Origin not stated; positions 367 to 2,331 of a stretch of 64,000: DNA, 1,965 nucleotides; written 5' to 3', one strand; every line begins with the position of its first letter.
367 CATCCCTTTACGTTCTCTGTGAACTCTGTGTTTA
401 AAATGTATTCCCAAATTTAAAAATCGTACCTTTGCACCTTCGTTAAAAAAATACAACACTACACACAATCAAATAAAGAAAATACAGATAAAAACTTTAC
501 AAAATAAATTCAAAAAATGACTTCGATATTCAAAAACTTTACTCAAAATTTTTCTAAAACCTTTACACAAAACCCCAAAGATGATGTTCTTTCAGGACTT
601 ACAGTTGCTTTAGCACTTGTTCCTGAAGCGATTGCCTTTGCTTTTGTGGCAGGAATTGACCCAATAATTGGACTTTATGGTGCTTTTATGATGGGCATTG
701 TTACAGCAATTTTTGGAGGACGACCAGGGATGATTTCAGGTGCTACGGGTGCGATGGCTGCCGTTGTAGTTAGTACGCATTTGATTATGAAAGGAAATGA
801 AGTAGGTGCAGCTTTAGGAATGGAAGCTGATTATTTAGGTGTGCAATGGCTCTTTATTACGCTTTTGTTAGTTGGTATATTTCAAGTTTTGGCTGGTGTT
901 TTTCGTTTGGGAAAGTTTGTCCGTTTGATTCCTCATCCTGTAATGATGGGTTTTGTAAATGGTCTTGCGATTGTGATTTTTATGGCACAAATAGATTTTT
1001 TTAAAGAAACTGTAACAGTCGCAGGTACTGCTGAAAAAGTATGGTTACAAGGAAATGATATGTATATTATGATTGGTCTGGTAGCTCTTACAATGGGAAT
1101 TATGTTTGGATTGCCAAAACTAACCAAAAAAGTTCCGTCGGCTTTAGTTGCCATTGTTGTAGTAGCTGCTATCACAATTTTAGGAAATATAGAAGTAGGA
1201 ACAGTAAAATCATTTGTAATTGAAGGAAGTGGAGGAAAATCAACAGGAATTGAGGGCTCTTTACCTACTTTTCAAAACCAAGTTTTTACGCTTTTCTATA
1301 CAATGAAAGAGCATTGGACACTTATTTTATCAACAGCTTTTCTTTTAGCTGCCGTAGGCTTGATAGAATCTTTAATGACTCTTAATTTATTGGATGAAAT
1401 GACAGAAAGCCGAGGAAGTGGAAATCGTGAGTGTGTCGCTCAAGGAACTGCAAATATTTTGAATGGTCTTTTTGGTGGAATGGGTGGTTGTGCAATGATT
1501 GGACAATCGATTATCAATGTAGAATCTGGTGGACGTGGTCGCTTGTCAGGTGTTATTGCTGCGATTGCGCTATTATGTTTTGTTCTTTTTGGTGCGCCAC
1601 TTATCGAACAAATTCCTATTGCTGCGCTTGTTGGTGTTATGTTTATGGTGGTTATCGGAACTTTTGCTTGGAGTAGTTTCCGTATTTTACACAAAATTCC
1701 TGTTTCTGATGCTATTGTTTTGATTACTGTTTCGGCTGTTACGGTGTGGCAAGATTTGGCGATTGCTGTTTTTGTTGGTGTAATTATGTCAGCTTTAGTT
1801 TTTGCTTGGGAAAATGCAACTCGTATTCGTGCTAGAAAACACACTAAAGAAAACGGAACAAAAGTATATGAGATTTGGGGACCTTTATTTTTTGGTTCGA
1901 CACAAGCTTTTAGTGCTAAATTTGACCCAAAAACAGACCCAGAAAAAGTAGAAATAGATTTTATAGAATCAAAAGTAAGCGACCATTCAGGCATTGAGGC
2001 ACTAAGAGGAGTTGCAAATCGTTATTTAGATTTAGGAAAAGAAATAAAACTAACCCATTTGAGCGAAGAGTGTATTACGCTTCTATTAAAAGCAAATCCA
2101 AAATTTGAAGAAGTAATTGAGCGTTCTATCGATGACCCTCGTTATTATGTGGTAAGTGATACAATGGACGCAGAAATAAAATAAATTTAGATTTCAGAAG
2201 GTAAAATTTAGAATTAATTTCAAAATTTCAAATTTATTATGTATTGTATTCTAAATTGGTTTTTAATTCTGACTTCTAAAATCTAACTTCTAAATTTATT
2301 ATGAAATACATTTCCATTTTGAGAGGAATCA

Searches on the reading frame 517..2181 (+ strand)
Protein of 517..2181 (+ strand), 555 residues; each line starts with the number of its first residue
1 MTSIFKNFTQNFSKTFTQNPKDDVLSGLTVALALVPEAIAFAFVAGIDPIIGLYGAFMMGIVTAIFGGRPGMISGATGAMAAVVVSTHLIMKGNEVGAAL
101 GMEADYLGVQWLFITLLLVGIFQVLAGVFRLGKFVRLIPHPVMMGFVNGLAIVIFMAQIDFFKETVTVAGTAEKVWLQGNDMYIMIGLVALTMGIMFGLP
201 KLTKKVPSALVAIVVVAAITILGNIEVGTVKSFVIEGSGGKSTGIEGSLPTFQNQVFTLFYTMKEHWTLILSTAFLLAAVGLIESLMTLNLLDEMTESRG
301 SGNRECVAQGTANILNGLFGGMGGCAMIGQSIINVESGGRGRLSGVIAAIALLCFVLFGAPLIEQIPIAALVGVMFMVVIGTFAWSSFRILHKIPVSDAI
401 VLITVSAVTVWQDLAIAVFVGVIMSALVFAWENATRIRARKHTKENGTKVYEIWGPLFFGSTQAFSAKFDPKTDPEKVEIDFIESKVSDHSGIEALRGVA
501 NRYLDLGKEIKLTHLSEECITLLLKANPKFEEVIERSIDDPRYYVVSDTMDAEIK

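Call 35: search_protein_families(library=pfam, proteins=[window:517-2181:+], max_evalue=0.0001)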
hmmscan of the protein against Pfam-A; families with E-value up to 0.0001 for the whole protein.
window:517-2181:+ (555 aa): 3 families
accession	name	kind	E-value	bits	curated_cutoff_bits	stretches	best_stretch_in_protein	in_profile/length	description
PF00916.26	Sulfate_transp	-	1.4e-56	192.4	23.2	1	22-403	3-378/380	Sulfate permease family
PF01740.26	STAS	-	1.6e-05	25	22.6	1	444-528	6-93/106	STAS domain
PF16983.11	MFS_MOT1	-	9e-05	23.2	30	0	293-378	25-107/111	Molybdate transporter of MFS superfamily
